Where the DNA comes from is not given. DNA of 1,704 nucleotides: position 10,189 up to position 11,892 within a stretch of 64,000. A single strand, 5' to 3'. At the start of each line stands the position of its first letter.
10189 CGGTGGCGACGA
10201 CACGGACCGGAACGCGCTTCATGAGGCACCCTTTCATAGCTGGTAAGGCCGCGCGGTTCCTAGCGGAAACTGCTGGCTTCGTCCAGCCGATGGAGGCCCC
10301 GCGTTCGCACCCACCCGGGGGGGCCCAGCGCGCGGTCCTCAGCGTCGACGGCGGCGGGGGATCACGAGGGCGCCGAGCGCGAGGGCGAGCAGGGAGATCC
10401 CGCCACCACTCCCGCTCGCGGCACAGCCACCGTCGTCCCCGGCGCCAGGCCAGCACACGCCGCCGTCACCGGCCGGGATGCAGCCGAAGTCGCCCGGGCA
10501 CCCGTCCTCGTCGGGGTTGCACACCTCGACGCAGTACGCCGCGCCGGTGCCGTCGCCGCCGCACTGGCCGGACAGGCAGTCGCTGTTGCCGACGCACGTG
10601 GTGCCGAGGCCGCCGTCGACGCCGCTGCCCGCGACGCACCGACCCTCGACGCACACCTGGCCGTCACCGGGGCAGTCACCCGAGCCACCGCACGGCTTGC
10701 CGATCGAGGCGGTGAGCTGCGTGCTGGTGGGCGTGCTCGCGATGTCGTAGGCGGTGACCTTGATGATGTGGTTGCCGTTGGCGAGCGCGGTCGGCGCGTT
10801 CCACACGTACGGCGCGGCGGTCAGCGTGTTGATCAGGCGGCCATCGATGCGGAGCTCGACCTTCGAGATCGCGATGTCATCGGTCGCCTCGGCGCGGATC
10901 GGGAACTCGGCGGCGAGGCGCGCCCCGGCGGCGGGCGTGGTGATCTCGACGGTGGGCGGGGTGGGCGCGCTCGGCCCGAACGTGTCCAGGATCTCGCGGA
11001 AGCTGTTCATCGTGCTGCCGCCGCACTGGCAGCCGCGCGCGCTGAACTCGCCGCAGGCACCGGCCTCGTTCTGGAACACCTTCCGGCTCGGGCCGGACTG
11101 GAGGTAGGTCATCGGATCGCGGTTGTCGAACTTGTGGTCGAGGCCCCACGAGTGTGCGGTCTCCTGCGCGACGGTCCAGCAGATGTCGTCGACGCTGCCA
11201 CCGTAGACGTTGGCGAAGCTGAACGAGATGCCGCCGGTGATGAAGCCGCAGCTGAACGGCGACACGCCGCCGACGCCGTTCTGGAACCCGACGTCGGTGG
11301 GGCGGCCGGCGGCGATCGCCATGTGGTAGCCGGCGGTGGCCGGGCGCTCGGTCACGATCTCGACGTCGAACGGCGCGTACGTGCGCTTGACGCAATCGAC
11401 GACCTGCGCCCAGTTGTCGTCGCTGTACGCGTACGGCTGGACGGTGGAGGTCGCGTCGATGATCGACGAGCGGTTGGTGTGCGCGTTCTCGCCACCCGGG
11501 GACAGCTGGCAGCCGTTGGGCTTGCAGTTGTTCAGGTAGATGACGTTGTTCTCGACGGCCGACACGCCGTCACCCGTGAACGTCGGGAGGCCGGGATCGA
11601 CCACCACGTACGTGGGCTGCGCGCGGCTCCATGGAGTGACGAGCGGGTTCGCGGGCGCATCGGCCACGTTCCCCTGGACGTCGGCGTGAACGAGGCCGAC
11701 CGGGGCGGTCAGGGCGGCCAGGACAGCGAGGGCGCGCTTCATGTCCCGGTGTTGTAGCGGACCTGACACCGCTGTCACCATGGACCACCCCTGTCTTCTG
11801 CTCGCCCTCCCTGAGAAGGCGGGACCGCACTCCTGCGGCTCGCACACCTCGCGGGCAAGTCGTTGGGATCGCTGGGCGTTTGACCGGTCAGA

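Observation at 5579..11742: Tandem triplication of secreted metzincin-like MYXO-CTERM proteins carrying a non-canonical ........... motif, co-oriented with DUF455 (ferritin-like) and ATP-grasp genes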

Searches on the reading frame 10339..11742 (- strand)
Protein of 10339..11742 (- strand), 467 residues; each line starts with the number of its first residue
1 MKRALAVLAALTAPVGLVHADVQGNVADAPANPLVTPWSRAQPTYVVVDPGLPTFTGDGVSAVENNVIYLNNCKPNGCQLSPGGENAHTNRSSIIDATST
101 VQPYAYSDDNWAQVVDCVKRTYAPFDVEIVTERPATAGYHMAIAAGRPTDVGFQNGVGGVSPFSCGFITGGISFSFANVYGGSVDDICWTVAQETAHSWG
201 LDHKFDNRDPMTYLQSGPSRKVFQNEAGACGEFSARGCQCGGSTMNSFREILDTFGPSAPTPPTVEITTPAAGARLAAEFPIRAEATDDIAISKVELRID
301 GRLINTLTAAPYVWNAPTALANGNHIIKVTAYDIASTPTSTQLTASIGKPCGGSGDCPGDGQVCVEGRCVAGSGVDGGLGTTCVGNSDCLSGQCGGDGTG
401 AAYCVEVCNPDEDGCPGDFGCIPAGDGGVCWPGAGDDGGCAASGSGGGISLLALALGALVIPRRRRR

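Call 6: search_protein_families(library=pfam, proteins=[window:10339-11742:-], max_evalue=1)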
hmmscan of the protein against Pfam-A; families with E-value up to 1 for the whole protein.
window:10339-11742:- (467 aa): 4 families
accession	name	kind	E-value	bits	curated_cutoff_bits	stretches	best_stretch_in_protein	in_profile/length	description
PF17957.7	Big_7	-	9.3e-18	65.1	24.1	1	263-329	1-70/70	Bacterial Ig domain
PF01683.23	EB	-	0.036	14.6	24.3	1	344-370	15-40/52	EB module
PF17366.7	AGA2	-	0.098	12.8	25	0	305-332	5-32/58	A-agglutinin-binding subunit Aga2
PF19077.6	Big_13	-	0.14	13.1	27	1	293-343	41-96/102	Bacterial Ig-like domain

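Call 7: search_protein_families(library=ncbifam, proteins=[window:10339-11742:-], max_evalue=1)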
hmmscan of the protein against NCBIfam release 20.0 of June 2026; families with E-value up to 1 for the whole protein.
window:10339-11742:- (467 aa): 4 families
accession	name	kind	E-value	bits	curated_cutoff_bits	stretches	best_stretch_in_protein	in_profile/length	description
TIGR03901.2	MYXO-CTERM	domain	0.0045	17.3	20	1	438-467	3-33/34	MYXO-CTERM sorting domain-containing protein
TIGR03382.1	GC_trans_RRR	domain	0.035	14.7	15.85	1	439-467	1-27/27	MYXO-CTERM sorting domain-containing protein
NF045522.1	MXAN_2561_fam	equivalog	0.38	10.2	150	1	435-465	274-304/304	MXAN_2561 family MXYO-CTERM-anchored protein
TIGR03501.1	GlyGly_CTERM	domain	0.72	10.7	15.5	0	445-467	1-22/22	GlyGly-CTERM sorting domain-containing protein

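Call 9: search_solved_structures(query=window:10339-11742:-, max_evalue=10, show_alignments=3)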
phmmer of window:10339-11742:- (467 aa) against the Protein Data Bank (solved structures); distinct sequences matched with E-value up to 10: 3.
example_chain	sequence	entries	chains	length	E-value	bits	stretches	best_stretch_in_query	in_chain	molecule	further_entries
3pdd_A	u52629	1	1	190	4.2e-08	35.7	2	262-343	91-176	Glycoside hydrolase, family 9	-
3pe9_A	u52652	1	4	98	0.00022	23.4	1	277-343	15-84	Fibronectin(III)-like module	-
3pdg_A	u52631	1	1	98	0.72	11.8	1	265-331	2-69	Fibronectin(III)-like module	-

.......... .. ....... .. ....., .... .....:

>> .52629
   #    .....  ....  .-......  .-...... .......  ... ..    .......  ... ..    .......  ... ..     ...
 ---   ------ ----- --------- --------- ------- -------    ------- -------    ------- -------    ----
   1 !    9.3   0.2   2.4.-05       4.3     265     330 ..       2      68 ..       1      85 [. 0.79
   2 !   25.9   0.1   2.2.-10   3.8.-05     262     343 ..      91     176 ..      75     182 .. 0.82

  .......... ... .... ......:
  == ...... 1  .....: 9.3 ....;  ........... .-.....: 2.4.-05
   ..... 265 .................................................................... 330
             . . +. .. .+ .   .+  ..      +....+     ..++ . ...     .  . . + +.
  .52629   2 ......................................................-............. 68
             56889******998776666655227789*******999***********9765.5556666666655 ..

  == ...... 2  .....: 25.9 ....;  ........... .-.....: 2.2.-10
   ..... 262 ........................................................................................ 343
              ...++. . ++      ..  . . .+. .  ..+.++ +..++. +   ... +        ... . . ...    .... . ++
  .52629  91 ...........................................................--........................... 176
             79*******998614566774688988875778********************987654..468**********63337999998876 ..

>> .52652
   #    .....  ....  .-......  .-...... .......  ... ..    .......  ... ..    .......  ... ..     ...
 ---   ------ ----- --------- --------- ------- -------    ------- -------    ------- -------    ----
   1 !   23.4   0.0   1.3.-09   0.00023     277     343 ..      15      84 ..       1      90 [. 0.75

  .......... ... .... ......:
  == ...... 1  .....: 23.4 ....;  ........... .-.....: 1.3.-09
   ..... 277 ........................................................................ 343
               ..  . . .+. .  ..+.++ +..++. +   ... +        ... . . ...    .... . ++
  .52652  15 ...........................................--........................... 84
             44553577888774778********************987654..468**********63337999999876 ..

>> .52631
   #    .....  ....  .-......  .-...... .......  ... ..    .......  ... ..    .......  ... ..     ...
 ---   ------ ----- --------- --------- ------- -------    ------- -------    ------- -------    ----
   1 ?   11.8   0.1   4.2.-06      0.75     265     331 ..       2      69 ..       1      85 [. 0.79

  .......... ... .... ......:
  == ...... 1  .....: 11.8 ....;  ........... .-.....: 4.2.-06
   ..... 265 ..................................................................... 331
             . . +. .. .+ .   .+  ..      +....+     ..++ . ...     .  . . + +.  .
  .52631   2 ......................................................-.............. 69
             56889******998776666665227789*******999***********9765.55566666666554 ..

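Call 14: search_solved_structures(query=A2, max_evalue=10, show_alignments=2)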
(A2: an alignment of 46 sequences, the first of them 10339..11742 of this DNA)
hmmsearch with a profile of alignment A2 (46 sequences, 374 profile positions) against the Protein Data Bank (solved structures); distinct sequences matched with E-value up to 10: 17.
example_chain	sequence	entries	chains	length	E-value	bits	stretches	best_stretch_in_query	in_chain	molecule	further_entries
9x9r_A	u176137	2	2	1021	1.9e-13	53.6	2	239-327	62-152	Chitodextrinase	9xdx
3pdd_A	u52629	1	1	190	2.5e-09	40.1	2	242-328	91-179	Glycoside hydrolase, family 9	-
9kvu_A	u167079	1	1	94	7.8e-06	28.5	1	241-327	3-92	bacterial immunoglobulin domain B1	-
3pe9_A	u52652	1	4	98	8.8e-06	28.4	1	248-329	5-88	Fibronectin(III)-like module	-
8e51_B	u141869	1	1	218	0.21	14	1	247-315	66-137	Cadherin-23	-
3pdg_A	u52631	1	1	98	0.4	13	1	245-312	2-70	Fibronectin(III)-like module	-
5szl_A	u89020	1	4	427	0.4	13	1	225-316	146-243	PROTOCADHERIN GAMMA A1 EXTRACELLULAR CADHERIN DOMAINS 1-4, Protein Pcdhga1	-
4zi9_A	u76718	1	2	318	0.48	12.8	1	225-316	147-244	MCG133388, isoform CRA_t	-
2wd0_A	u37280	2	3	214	0.54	12.6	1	239-313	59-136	CADHERIN-23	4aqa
3mvs_A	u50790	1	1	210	0.62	12.4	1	239-313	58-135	Cadherin-23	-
5w4t_C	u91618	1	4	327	0.63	12.4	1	246-315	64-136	Cadherin 23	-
2wcp_A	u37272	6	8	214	0.65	12.3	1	239-313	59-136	CADHERIN-23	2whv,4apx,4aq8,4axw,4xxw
6n2e_C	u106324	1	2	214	0.65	12.3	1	239-313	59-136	Cadherin-23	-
4aqe_A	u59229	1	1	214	0.71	12.2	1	239-313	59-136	CADHERIN-23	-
7scm_A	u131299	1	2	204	0.88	11.9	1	245-315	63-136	Cadherin 23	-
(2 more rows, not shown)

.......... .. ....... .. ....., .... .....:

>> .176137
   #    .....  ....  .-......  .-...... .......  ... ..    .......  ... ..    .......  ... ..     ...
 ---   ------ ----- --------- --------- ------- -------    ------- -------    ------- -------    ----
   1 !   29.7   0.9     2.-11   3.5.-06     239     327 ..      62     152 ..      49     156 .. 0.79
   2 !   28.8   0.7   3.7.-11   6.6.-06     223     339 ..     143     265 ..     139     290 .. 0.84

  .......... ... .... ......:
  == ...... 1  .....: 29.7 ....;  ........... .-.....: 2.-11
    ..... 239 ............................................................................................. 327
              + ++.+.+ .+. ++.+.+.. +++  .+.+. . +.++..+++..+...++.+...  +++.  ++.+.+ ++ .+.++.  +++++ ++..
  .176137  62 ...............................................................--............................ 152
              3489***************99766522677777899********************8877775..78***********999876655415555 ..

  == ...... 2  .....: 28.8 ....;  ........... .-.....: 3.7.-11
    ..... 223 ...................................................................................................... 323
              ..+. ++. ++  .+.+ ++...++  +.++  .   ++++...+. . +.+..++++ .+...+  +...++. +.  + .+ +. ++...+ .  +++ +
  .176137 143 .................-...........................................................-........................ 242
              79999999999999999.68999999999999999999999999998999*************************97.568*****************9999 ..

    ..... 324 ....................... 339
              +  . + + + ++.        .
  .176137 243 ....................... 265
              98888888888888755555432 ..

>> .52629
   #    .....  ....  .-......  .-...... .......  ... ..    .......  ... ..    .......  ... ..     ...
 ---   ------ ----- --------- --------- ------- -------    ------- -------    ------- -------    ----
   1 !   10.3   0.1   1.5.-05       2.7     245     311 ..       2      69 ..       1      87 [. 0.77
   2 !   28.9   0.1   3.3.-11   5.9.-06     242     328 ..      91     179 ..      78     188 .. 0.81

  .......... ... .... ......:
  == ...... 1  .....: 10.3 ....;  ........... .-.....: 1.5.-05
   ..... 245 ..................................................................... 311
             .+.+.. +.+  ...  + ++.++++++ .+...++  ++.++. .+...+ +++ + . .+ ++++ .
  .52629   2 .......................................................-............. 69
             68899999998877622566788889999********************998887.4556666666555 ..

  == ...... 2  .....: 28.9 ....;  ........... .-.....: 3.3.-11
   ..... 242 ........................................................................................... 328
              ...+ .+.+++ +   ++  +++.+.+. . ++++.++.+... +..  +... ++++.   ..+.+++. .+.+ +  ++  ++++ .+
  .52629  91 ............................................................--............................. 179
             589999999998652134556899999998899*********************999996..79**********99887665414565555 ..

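Call 17: find_encoding_contigs(protein=window:10339-11742:-, flank=10000, max_places=3)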
Protein window:10339-11742:- (467 aa): no gene with exactly this product is on record in the collection.

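Call 19: predict_structure(alignment_id=A2)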
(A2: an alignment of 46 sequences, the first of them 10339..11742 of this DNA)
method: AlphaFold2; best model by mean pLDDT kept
length: 467 residues; sequences in the alignment: 46
mean_pLDDT: 85.2   pTM: 0.70
mean pLDDT of the five models: 85.2, 83.9, 83.9, 83.7, 83.5
residues with pLDDT >= 90: 340; 70-90: 35; 50-70: 26; < 50: 66
segments of 3 or more residues with pLDDT < 50: 1-36, 58-61, 438-448, 459-467
pLDDT, mean of each block of 10 residues (from residue 1): 42 43 40 45 68 54 77 98 96 97 98 95 94 91 98 94 93 97 95 96 96 88 96 93 95 90 96 96 94 94 94 96 96 92 96 95 96 97 96 94 96 93 93 72 44 50 42
secondary structure, 60 per line:
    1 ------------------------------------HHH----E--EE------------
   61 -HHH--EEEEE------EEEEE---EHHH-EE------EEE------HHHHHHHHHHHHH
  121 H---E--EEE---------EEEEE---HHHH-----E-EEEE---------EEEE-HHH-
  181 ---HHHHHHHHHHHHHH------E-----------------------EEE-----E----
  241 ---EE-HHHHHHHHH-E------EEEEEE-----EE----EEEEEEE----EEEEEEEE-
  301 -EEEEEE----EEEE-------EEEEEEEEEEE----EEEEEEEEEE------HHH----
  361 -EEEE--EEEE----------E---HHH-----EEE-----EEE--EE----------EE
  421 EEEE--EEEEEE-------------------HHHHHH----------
elements in order: E67-71 E78-82 E99-101 H108-121 E128-130 E140-144 H148-151 E159-162 E172-175 H184-197 E228-230 H247-255 E264-269 E281-287 E292-299 E302-307 E312-315 E323-333 E338-347 E362-365 E368-371 E394-396 E402-404 E419-424 E427-432 H452-457

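Call 67: fold_search(model_id=the predicted structure, library=pdb)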
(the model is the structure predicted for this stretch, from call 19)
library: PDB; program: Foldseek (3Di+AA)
matches with E <= 10: 1601; with E <= 0.001: 23
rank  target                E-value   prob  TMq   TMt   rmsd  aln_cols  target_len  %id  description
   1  3pdd                  1.1e-06  1.00  0.17  0.41   1.7        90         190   31  Structures of Clostridium thermocellum CbhA fibronectin(III)-like modules (released 2011-11-23)
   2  9kvu                  1.9e-06  1.00  0.18  0.85   1.7        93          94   25  Structure of B1 domain in the bifunctional enzyme CelAly (released 2026-03-18)
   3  3pe9_A                1.9e-06  1.00  0.16  0.74   2.3        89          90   32  Structures of Clostridium thermocellum CbhA fibronectin(III)-like modules (released 2011-11-23)
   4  3pe9_B                2.9e-06  1.00  0.15  0.75   2.2        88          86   31  Structures of Clostridium thermocellum CbhA fibronectin(III)-like modules (released 2011-11-23)
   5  3pe9_D                8.2e-06  1.00  0.15  0.71   3.2        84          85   30  Structures of Clostridium thermocellum CbhA fibronectin(III)-like modules (released 2011-11-23)
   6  6e57_D                2.8e-05  1.00  0.17  0.19  11.3       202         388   14  Bacteroides ovatus mixed-linkage glucan utilization locus (MLGUL) SGBP-B in complex with mixed-linkage heptasaccharide (released 2019-05-29)
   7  3pdg                  6.6e-05  1.00  0.17  0.84   1.4        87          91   28  Structures of Clostridium thermocellum CbhA fibronectin(III)-like modules (released 2011-11-23)
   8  1ug9                  6.6e-05  1.00  0.17  0.08  10.8       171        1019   17  Crystal Structure of Glucodextranase from Arthrobacter globiformis I42 (released 2003-12-09)
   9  6e9b_C                9.3e-05  1.00  0.16  0.19  11.5       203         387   13  Bacteroides ovatus mixed-linkage glucan utilization locus (MLGUL) SGBP-B in complex with mixed-linkage heptasaccharide (released 2019-05-15)
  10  6e57_C                1.6e-04  1.00  0.16  0.19  11.8       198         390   14  Bacteroides ovatus mixed-linkage glucan utilization locus (MLGUL) SGBP-B in complex with mixed-linkage heptasaccharide (released 2019-05-29)
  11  6tn6                  1.9e-04  1.00  0.16  0.16   8.7       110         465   12  X-ray structure of the endo-beta-1,4-mannanase from Thermotoga petrophila (released 2020-04-29)
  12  6d7j_B                2.3e-04  1.00  0.16  0.10  15.4       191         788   11  The Crystal Structure of Parabacteroides merdae Beta-Glucuronidase (GUS) with Glycerol in Active-Site (released 2019-05-01)
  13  2x2y_A                3.0e-04  1.00  0.14  0.15  11.6       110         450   19  Cellulomonas fimi endo-beta-1,4-mannanase double mutant (released 2010-06-23)
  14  6e57_A                3.0e-04  1.00  0.17  0.19  11.7       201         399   15  Bacteroides ovatus mixed-linkage glucan utilization locus (MLGUL) SGBP-B in complex with mixed-linkage heptasaccharide (released 2019-05-29)
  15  8df2_B                3.0e-04  0.94  0.20  0.24  17.6       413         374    9  The structure of the 'ALT' construct of the Amuc_1438 glycopeptidase (released 2022-08-31)
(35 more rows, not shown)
